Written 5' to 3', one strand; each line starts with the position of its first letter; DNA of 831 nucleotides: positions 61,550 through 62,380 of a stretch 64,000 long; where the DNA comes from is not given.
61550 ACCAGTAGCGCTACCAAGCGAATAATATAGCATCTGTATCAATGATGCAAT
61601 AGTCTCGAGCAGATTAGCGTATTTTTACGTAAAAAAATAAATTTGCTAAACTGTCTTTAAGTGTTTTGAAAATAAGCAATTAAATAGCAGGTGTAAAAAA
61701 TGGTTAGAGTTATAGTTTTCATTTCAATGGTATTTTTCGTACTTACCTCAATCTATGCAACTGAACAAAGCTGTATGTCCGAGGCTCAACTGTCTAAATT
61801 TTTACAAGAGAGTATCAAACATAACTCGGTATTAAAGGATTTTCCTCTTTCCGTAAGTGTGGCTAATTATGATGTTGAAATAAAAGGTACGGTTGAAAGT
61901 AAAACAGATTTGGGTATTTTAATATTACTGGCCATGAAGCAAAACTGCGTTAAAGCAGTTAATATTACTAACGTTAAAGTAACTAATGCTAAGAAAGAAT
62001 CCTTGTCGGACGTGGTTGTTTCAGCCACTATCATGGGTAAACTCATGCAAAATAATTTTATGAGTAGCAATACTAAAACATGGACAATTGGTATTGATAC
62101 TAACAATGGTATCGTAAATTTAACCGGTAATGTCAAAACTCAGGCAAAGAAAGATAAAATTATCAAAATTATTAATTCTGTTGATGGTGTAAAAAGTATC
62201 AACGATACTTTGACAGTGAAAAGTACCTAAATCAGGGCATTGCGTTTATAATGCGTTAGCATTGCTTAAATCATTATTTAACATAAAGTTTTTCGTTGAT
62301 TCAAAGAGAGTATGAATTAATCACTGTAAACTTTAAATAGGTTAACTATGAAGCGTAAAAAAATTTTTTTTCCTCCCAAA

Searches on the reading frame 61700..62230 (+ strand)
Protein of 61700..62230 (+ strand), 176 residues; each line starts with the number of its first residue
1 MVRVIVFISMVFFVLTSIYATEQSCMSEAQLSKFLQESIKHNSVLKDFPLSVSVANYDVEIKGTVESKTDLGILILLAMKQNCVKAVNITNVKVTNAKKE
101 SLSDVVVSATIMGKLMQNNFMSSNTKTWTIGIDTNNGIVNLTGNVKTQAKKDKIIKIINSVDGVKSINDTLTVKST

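Call 15: search_protein_families(library=pfam, proteins=[window:61700-62230:+], max_evalue=0.1)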
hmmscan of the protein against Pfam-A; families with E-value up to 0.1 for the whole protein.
window:61700-62230:+ (176 aa): 3 families
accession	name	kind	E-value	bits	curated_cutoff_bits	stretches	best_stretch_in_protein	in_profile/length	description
PF04972.22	BON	-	1.7e-14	54.3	27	2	129-174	23-68/69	BON domain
PF21937.1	Yop-YscD_ppl_2nd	-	0.00068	19.7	27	1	133-171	25-64/67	YscD/CdsD-like Bon-like domain 2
PF06692.16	MNSV_P7B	-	0.027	14.9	22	0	4-19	18-33/61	Melon necrotic spot virus P7B protein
